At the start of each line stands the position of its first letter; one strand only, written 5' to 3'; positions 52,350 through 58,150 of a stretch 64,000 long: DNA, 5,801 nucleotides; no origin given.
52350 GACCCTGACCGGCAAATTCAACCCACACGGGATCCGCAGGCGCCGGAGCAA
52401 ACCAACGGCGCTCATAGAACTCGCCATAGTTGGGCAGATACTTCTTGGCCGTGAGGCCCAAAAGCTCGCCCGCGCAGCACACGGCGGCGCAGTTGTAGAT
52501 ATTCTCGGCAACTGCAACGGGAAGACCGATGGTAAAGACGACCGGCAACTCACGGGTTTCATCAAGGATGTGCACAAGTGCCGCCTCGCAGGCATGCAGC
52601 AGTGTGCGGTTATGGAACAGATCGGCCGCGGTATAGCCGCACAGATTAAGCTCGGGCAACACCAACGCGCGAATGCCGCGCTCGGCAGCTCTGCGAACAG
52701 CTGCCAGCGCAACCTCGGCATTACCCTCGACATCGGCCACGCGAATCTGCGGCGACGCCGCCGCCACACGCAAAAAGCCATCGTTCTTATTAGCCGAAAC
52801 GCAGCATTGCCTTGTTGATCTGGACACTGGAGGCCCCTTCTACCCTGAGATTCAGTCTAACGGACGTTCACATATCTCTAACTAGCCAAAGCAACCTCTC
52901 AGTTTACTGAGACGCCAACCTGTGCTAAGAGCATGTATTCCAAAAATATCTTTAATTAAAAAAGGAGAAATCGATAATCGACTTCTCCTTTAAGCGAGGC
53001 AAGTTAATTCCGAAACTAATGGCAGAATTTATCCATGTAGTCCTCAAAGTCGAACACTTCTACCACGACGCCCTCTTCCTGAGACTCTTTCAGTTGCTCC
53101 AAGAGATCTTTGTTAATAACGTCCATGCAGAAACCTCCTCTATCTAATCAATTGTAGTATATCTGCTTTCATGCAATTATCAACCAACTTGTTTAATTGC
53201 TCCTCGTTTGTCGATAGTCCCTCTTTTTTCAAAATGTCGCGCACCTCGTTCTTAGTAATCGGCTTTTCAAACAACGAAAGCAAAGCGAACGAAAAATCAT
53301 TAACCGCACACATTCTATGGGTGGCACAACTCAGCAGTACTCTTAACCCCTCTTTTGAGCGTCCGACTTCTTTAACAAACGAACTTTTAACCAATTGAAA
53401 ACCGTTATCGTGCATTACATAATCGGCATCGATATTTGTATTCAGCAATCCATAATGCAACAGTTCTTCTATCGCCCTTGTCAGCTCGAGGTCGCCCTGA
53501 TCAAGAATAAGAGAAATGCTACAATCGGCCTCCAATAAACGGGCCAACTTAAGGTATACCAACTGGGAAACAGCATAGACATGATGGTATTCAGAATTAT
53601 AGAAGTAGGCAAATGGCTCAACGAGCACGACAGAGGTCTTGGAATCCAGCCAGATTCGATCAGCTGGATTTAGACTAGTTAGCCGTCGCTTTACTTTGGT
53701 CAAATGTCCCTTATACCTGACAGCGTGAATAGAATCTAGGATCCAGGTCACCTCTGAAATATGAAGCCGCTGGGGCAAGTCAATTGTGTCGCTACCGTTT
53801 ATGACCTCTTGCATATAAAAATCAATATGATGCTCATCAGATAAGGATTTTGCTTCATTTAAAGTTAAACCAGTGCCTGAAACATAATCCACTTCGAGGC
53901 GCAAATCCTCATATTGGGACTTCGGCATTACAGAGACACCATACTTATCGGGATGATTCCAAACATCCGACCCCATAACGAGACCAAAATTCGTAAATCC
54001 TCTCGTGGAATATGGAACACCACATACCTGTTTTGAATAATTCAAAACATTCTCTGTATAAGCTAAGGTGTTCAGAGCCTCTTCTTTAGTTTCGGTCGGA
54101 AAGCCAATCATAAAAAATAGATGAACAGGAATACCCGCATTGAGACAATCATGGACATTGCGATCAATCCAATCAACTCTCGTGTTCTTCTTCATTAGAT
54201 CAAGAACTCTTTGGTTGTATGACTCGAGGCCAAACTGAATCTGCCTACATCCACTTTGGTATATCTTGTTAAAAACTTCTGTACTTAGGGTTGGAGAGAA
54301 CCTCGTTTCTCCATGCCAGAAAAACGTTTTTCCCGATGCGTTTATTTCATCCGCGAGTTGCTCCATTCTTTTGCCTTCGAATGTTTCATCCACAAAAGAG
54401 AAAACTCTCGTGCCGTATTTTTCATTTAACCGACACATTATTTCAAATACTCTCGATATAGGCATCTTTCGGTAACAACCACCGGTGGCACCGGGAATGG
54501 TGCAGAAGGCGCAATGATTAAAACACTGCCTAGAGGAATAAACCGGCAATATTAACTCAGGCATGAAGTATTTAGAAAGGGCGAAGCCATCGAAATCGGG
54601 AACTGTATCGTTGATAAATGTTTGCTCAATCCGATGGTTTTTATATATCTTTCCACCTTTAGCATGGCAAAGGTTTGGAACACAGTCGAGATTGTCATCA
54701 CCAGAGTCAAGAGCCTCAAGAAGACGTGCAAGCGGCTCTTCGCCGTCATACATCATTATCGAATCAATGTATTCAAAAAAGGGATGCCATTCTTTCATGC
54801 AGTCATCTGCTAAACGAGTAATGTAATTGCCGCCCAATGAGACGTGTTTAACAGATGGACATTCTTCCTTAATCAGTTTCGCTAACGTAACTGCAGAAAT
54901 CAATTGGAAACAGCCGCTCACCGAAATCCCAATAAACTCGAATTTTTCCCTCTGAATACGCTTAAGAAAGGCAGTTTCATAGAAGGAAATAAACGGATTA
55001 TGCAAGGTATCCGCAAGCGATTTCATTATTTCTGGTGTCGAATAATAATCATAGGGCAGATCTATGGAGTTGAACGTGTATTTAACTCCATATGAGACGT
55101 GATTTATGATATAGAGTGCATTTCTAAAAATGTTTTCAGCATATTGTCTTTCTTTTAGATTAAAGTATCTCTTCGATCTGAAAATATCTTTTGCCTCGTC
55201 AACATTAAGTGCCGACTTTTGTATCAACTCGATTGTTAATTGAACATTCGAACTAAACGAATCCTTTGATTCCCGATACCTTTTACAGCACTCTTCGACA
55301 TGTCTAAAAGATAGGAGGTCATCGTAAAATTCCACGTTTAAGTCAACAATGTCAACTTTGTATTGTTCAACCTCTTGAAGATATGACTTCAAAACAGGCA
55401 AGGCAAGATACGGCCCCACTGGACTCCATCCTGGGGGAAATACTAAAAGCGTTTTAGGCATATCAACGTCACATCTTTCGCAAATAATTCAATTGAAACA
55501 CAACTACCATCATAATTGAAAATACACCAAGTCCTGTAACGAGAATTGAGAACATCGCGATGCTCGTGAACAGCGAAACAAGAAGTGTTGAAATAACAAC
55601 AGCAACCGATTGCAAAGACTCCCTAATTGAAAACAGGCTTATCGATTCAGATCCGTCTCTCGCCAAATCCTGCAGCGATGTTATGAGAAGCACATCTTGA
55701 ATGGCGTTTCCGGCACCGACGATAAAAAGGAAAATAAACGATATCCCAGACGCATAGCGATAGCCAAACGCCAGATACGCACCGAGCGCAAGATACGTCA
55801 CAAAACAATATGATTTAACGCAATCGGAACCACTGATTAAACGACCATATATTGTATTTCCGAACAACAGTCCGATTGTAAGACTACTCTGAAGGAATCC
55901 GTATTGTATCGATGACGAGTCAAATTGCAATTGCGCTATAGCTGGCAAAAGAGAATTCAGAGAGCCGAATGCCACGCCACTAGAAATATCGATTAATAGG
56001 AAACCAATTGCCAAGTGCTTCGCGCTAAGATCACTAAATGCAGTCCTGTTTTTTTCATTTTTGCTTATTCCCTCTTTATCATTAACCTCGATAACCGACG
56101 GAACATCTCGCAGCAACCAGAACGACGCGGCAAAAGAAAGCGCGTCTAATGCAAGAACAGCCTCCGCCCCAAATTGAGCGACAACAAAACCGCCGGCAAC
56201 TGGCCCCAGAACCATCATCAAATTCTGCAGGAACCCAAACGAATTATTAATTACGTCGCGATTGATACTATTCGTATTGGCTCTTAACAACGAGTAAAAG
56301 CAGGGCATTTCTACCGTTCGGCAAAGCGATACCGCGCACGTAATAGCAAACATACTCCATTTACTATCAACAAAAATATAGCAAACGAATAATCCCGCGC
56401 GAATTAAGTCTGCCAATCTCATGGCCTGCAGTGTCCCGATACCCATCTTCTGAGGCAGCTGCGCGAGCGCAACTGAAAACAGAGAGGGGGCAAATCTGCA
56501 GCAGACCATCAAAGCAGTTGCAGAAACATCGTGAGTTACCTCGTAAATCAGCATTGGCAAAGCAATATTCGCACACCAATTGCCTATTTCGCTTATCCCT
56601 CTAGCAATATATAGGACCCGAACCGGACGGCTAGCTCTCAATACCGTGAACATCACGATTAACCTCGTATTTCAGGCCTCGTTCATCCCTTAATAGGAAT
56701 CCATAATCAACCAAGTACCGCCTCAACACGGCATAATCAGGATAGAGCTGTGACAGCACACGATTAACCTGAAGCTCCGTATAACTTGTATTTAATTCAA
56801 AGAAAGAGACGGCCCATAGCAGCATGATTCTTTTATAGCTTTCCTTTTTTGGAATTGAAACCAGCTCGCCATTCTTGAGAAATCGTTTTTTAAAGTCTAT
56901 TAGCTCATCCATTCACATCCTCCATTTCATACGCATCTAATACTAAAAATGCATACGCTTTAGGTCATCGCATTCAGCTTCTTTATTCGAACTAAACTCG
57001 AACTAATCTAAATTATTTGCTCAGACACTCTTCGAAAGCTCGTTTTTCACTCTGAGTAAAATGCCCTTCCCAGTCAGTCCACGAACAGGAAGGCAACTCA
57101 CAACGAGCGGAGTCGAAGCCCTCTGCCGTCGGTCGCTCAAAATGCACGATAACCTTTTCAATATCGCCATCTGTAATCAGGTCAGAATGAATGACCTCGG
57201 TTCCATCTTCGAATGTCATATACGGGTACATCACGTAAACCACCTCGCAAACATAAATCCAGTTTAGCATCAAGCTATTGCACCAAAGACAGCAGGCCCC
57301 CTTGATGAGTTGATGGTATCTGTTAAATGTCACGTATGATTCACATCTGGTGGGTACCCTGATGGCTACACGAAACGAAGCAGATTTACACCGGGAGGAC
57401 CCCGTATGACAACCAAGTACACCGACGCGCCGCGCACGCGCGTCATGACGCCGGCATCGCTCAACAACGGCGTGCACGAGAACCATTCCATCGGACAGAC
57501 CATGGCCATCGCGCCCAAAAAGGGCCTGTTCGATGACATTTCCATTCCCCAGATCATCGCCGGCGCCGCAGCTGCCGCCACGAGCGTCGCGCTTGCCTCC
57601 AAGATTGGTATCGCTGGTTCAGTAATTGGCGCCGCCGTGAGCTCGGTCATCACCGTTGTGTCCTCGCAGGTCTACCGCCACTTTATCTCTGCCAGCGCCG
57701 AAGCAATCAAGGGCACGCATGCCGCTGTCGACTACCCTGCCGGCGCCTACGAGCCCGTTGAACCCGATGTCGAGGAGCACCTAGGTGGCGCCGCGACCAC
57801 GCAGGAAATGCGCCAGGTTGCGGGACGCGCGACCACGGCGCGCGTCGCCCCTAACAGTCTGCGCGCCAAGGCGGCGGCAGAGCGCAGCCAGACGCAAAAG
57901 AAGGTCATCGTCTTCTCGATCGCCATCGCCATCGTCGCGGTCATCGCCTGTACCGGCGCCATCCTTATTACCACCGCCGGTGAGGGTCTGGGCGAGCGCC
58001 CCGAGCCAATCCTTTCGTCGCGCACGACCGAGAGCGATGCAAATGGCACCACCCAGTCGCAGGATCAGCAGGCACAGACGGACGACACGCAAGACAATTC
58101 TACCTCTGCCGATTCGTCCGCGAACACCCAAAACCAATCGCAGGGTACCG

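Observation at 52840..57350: Low-GC horizontally acquired island: B12-binding radical SAM enzyme, translationally coupled acidic peptide, MFS exporter and two small proteins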

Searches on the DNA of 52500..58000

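Call 61: search_rna_families(source=window, start=52500, end=58000, threshold=evalue, max_evalue=1)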
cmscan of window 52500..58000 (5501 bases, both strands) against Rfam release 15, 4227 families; matches with E-value up to 1: 0.
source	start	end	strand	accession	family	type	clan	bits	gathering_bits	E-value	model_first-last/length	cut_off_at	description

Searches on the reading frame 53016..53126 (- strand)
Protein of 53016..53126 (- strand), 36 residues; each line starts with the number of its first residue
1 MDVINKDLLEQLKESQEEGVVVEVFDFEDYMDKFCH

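Call 3: search_protein_families(library=pfam, proteins=[window:53016-53126:-], max_evalue=0.1)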
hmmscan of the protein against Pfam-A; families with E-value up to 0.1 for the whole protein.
window:53016-53126:- (36 aa): 0 families

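Call 4: search_protein_families(library=ncbifam, proteins=[window:53016-53126:-], max_evalue=0.1)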
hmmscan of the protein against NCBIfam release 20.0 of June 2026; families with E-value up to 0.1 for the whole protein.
window:53016-53126:- (36 aa): 1 family
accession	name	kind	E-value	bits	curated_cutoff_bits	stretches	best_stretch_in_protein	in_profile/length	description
NF047871.1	vicin_ArsD_rel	equivalog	0.019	14.9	90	1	6-33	42-69/124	ArsD-related vicinal cysteine protein VcpD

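Call 51: search_protein_families(library=phrogs, proteins=[window:53016-53126:-], max_evalue=0.1)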
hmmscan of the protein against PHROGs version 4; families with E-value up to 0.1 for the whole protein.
window:53016-53126:- (36 aa): 0 families

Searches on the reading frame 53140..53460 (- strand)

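Call 49: search_protein_families(library=pfam, proteins=[window:53140-53460:-], max_evalue=5)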
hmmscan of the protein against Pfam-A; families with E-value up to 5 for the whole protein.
window:53140-53460:- (106 aa): 3 families
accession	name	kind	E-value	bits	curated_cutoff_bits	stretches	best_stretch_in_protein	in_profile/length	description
PF04062.19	P21-Arc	-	0.051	14.2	25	1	32-99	87-153/173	ARP2/3 complex ARPC3 (21 kDa) subunit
PF25325.1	EF-hand_EFHB_C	-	0.087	13.1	27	1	64-98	19-53/75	EFHB C-terminal EF-hand domain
PF25361.1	AAA_lid_RFC1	-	0.1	12.5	34.9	1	72-105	7-39/59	RFC1-like, AAA+ ATPase lid domain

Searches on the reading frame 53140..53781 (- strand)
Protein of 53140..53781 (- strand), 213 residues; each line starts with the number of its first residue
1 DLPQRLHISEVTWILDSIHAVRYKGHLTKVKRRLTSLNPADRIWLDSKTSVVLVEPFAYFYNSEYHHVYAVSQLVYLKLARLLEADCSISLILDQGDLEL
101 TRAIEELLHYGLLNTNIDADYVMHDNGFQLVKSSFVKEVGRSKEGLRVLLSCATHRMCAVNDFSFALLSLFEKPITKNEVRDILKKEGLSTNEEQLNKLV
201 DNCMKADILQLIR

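Call 49: search_protein_families(library=pfam, proteins=[window:53140-53760:-], max_evalue=5)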
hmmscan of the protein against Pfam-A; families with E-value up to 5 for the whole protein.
window:53140-53760:- (206 aa): 0 families

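Call 54: predict_structure(protein=window:53140-53763:-)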
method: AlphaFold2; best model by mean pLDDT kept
length: 207 residues; sequences in the alignment: 1
mean_pLDDT: 42.7   pTM: 0.34
mean pLDDT of the five models: 42.7, 38.8, 37.9, 34.7, 34.2
residues with pLDDT >= 90: 0; 70-90: 12; 50-70: 35; < 50: 160
segments of 3 or more residues with pLDDT < 50: 1-153, 200-202, 204-207
pLDDT, mean of each block of 10 residues (from residue 1): 27 26 29 36 36 39 40 40 36 41 37 30 36 44 46 50 61 72 63 64 46
secondary structure, 60 per line:
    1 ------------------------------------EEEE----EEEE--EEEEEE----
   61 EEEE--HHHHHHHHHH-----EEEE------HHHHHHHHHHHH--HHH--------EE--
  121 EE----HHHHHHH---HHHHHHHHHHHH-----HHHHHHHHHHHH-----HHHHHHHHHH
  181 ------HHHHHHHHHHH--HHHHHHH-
elements in order: E37-40 E45-48 E51-56 E61-64 H67-76 E82-85 H92-103 H127-133 H137-148 H154-165 H171-180 H187-197 H200-206

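Call 90: search_protein_representatives(protein=window:53140-53781:-)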
Query: 213 residues. Proteins with E-value up to 0.001 (for the whole library): 10; up to 1e-10: 4; up to 1e-30: 2. The best 10 are listed.
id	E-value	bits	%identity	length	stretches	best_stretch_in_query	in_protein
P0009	2.8e-132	455.1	99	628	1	1-213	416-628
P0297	4.3e-37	144.3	93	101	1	138-213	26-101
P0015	1.0e-19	87.6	33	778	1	2-209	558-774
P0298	6.8e-17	78.4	95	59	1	170-213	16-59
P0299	1.2e-10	58.0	30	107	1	109-212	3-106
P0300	3.0e-09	53.4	28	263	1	2-198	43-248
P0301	1.3e-08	51.4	27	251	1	2-213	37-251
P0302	2.5e-07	47.2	86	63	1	176-213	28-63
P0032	1.3e-04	38.3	23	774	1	59-208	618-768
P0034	7.6e-04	35.8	28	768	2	40-210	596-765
